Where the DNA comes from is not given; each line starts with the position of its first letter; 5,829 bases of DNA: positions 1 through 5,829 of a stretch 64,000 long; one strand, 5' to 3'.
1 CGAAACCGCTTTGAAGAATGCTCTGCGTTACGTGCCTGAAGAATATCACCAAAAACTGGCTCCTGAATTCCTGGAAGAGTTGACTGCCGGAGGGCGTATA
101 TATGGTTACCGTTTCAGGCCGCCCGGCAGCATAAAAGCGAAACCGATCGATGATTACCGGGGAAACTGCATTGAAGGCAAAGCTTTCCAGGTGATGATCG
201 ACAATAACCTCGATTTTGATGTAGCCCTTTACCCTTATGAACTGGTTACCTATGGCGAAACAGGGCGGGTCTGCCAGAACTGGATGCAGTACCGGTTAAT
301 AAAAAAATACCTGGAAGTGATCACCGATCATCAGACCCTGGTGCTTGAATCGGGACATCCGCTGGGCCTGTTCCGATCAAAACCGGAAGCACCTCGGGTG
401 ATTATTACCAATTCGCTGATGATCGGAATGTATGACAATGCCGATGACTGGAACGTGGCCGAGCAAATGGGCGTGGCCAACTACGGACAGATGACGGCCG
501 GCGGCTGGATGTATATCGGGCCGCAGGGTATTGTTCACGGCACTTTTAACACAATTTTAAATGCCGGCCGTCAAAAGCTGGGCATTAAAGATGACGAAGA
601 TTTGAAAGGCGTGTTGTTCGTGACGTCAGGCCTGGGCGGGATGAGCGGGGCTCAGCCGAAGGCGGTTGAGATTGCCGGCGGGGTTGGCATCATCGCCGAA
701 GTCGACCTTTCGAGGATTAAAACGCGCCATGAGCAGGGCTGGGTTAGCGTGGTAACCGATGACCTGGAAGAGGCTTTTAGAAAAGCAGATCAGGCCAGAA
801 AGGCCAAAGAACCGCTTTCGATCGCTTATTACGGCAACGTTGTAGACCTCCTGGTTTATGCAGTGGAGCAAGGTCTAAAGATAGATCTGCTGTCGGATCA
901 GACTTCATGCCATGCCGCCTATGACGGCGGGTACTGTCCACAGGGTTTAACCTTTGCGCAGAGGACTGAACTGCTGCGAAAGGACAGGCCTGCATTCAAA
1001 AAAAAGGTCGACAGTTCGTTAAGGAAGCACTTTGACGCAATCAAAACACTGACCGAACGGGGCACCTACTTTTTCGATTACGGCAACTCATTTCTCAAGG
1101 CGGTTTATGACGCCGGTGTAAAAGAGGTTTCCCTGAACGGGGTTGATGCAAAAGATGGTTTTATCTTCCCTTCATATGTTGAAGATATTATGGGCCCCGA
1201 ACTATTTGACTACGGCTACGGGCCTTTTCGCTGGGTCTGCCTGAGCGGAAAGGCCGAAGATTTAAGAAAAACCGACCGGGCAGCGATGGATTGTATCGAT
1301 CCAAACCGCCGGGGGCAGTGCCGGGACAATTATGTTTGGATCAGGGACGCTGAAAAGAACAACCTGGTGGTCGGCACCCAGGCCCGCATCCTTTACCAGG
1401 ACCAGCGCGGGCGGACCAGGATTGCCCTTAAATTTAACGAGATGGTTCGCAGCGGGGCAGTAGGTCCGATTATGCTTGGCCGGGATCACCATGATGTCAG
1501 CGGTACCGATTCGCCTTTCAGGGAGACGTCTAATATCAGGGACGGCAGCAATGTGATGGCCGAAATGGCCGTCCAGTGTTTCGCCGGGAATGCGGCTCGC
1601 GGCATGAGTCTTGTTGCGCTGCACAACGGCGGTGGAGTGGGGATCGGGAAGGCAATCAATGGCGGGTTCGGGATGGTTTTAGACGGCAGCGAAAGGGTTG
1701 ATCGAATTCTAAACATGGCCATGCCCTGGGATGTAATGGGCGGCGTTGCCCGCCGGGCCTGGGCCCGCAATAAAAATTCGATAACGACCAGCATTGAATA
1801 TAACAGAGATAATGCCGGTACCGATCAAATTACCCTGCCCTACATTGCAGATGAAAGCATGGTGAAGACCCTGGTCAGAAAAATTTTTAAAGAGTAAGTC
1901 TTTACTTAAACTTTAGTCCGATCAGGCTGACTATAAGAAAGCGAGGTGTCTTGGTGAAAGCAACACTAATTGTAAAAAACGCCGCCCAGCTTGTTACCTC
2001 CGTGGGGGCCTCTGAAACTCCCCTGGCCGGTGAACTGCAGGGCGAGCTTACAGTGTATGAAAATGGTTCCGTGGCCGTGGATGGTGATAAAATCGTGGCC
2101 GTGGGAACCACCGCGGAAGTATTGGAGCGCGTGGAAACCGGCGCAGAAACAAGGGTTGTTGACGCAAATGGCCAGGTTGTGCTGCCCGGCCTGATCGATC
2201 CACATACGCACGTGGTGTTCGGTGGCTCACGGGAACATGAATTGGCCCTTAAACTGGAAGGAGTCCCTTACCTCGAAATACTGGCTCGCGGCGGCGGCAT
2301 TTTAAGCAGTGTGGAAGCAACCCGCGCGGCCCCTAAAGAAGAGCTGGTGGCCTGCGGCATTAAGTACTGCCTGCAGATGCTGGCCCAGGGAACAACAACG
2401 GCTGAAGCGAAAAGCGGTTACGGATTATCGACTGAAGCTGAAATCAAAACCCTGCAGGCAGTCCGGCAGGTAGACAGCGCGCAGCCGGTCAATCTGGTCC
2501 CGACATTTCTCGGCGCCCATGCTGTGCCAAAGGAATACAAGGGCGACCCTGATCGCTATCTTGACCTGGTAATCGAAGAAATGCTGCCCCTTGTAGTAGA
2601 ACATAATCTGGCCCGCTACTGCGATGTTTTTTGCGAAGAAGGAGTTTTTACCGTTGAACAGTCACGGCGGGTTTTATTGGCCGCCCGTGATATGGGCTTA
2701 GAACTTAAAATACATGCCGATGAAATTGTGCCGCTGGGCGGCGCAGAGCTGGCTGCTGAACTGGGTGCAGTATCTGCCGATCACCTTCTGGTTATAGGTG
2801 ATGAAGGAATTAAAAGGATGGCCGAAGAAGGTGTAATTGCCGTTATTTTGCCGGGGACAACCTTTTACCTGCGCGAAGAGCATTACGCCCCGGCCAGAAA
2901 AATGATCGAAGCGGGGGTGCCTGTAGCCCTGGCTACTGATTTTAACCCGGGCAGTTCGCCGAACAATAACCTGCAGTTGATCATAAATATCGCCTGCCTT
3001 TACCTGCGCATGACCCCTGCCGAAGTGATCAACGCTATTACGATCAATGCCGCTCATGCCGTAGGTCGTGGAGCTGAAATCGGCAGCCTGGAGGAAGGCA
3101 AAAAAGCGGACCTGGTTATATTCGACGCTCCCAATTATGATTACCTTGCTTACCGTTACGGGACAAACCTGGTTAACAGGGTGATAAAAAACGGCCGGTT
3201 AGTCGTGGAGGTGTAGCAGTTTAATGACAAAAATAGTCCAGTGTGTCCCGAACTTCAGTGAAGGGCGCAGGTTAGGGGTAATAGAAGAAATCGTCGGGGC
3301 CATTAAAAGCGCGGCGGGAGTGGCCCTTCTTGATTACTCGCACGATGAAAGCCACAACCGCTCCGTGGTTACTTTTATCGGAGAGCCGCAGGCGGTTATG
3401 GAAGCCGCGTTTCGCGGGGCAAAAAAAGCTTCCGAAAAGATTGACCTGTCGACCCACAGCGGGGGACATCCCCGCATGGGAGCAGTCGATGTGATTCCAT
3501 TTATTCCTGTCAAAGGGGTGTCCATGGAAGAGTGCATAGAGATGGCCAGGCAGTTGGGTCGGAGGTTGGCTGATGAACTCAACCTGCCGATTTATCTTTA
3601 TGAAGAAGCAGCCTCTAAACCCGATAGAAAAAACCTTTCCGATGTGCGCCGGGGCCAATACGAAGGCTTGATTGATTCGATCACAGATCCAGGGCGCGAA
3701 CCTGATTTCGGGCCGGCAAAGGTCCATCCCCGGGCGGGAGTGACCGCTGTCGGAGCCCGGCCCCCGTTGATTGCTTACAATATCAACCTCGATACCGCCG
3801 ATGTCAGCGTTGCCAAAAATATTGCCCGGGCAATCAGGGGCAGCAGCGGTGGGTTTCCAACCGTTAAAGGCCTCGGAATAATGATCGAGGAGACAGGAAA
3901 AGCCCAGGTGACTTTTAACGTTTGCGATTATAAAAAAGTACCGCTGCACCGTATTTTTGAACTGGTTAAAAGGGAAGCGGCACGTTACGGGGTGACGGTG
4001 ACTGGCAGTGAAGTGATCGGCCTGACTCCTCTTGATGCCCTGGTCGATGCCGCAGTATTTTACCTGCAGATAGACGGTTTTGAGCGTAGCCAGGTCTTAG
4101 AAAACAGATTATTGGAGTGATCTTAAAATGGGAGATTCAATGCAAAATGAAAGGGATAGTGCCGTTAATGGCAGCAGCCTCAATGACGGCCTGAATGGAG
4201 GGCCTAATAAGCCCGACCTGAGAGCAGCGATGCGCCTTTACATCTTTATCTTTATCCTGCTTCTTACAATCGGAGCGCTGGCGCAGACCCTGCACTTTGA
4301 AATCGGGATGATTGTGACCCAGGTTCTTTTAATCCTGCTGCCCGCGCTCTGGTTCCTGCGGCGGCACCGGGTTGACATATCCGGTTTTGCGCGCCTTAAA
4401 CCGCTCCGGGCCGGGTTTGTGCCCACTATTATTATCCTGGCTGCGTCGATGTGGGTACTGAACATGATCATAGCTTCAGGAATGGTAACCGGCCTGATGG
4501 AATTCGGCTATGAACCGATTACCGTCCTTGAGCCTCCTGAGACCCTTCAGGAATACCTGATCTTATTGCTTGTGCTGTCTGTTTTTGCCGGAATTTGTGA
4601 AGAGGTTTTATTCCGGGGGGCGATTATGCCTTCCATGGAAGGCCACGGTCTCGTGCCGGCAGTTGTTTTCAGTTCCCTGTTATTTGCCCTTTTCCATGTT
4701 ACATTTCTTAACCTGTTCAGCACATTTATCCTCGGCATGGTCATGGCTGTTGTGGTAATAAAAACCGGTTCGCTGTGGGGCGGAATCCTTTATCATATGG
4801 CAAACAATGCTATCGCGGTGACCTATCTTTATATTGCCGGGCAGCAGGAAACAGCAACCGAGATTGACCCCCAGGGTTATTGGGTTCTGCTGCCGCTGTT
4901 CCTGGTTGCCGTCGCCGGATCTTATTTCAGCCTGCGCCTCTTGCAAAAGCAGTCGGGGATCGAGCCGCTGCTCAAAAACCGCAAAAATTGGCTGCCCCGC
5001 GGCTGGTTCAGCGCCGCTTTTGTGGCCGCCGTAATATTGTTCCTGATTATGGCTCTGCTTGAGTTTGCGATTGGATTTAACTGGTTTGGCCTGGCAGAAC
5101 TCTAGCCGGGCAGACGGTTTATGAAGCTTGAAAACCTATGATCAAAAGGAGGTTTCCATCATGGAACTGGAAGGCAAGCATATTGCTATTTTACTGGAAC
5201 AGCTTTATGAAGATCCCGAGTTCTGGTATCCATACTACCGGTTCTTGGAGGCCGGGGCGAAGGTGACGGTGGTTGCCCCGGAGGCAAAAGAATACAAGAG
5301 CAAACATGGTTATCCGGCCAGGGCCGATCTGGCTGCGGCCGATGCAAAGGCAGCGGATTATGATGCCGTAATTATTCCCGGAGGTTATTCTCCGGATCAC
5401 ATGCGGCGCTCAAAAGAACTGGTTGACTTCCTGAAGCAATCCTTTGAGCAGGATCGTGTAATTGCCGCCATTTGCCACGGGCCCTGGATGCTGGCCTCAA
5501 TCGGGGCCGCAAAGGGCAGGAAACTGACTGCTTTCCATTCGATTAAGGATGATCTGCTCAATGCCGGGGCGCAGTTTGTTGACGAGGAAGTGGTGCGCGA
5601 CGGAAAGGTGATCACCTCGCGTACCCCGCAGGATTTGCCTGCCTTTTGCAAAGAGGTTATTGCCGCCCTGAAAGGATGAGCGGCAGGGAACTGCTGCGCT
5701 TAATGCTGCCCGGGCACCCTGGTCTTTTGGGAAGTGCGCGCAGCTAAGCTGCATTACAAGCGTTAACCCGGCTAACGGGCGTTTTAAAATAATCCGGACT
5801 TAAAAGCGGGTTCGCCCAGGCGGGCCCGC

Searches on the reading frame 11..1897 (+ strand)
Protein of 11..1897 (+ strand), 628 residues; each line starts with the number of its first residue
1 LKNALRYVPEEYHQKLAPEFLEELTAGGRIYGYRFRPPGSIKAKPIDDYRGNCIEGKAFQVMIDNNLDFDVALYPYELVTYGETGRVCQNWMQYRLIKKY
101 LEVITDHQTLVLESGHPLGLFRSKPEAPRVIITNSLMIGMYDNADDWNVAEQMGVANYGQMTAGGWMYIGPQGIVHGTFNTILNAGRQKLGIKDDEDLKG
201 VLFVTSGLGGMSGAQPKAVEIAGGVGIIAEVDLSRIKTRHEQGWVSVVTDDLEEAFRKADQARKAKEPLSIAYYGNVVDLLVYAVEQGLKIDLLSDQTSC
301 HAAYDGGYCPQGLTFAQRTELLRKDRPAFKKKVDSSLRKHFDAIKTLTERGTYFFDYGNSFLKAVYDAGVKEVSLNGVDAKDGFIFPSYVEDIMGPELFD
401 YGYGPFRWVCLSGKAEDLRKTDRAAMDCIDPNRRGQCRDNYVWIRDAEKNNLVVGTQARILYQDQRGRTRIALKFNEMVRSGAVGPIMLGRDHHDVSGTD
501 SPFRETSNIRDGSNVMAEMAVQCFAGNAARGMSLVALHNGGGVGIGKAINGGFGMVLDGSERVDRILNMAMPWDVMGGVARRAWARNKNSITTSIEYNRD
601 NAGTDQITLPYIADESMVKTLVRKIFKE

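Call 30: search_protein_families(library=pfam, proteins=[window:11-1897:+], max_evalue=0.00001)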
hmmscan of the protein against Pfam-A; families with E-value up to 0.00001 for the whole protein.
window:11-1897:+ (628 aa): 3 families
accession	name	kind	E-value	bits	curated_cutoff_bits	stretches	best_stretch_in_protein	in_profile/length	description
PF01175.24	Urocanase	-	2e-82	276.3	23.2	1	170-393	1-209/209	Urocanase Rossmann-like domain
PF17392.7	Urocanase_C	-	4.1e-81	271.5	23.6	1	397-593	1-193/196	Urocanase C-terminal domain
PF17391.7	Urocanase_N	-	3e-52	176.2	23.2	1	41-167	1-127/127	Urocanase N-terminal domain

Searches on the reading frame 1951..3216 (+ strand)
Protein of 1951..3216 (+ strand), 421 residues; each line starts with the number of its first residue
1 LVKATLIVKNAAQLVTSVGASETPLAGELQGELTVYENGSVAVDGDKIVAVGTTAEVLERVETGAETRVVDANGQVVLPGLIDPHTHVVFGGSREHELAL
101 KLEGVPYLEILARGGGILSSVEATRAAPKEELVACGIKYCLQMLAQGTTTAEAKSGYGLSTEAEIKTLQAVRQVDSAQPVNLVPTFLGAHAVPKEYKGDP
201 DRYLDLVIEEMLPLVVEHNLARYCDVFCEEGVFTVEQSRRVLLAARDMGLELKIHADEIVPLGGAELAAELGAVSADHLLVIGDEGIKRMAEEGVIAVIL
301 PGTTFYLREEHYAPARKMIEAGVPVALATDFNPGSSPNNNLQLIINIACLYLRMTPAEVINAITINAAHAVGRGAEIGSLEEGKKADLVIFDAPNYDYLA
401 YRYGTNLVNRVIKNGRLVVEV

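Call 30: search_protein_families(library=pfam, proteins=[window:1951-3216:+], max_evalue=0.00001)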
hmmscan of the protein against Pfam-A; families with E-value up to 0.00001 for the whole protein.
window:1951-3216:+ (421 aa): 2 families
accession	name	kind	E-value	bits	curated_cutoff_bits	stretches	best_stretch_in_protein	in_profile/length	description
PF07969.17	Amidohydro_3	-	2.4e-27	97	29.7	2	224-419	253-472/472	Amidohydrolase family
PF01979.26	Amidohydro_1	-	4.6e-27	95.6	25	1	76-418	1-345/345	Amidohydrolase family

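Call 46: search_protein_families(library=ncbifam, proteins=[window:1951-3216:+], max_evalue=1e-8)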
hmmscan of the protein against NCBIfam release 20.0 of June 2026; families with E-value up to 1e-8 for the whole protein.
window:1951-3216:+ (421 aa): 24 families
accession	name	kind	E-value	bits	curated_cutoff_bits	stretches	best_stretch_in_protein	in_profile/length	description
TIGR01224.1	hutI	equivalog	2.2e-152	507.3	298.15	1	37-416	2-376/377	imidazolonepropionase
NF006056.0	PRK08204.1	subfamily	4.6e-21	75.1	391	1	232-394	198-382/449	hypothetical protein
NF006689.0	PRK09237.1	equivalog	3.7e-19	68.5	371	1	312-393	255-337/383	amidohydrolase/deacetylase family metallohydrolase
NF006549.0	PRK09045.1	equivalog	5.2e-19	68.2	540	1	275-393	256-380/444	TRZ/ATZ family hydrolase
NF006679.0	PRK09228.1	subfamily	4.2e-18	65.3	351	0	278-403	270-397/433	guanine deaminase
NF006055.0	PRK08203.1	equivalog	5.2e-17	61.5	532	0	277-395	272-394/455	8-oxoguanine deaminase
NF005557.0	PRK07228.1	equivalog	2.2e-16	59.6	522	0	284-394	261-377/445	5'-deoxyadenosine deaminase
NF051886.1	XaaProDiPepCaul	equivalog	4.6e-16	58.8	500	0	316-418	301-397/398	Xaa-Pro dipeptidase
NF009060.0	PRK12394.1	equivalog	1e-15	57.4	442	0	36-94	20-71/381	metallo-dependent hydrolase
TIGR02967.1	guan_deamin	equivalog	7.6e-15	54.8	375.4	0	278-400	245-369/401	guanine deaminase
NF004995.0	PRK06380.1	subfamily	2.4e-14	53.2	567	0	275-409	239-377/418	metal-dependent hydrolase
NF011990.0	PRK15446.2-6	subfamily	6.8e-14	51.4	233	0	315-420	292-384/390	alpha-D-ribose 1-methylphosphonate 5-triphosphate diphosphatase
NF004701.0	PRK06038.1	equivalog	6.8e-14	51.4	609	0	276-393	246-367/432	N-ethylammeline chlorohydrolase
TIGR03314.1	Se_ssnA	subfamily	3.8e-13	49.1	455.5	1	33-94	15-73/441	putative selenium metabolism protein SsnA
NF005211.0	PRK06687.1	equivalog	7.6e-12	44.7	703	0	285-392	259-372/419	TRZ/ATZ family protein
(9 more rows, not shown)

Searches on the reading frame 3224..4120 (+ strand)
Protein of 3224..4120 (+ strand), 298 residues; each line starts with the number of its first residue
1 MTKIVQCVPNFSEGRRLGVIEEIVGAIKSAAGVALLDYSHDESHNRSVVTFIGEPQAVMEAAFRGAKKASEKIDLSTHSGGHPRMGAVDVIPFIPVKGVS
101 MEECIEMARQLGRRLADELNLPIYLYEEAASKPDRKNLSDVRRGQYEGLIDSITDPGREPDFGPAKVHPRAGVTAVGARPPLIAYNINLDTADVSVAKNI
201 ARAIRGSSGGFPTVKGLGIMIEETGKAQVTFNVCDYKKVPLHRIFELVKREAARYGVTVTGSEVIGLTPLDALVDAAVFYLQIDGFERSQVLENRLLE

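Call 30: search_protein_families(library=pfam, proteins=[window:3224-4120:+], max_evalue=0.00001)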
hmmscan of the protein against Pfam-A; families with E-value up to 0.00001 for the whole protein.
window:3224-4120:+ (298 aa): 2 families
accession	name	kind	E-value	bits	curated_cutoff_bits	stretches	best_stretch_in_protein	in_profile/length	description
PF07837.17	FTCD_N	-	1.4e-75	253.3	27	1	4-179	1-176/176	Formiminotransferase domain, N-terminal subdomain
PF02971.19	FTCD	-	1e-29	103.8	24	1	182-283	2-109/145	Formiminotransferase domain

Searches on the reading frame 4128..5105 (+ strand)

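Call 30: search_protein_families(library=pfam, proteins=[window:4128-5105:+], max_evalue=0.00001)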
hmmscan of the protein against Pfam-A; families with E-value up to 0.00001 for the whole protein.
window:4128-5105:+ (325 aa): 1 family
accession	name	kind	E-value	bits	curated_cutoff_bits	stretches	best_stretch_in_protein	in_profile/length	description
PF02517.21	Rce1-like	-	1.5e-21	76.9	22.4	1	142-229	3-93/93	Type II CAAX prenyl endopeptidase Rce1-like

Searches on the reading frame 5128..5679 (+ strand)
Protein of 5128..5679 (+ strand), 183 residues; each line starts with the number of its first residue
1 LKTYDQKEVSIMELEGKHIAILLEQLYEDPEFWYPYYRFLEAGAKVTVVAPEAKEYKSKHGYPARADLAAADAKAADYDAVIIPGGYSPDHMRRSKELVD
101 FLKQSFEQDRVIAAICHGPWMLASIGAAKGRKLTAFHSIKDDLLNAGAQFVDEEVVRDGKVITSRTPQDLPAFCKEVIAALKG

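Call 30: search_protein_families(library=pfam, proteins=[window:5128-5679:+], max_evalue=0.00001)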
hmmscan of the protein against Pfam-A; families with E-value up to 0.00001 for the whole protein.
window:5128-5679:+ (183 aa): 1 family
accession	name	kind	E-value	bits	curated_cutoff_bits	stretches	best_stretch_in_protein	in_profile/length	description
PF01965.30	DJ-1_PfpI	-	2.8e-54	183.8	26.6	1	17-179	1-164/165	DJ-1/PfpI family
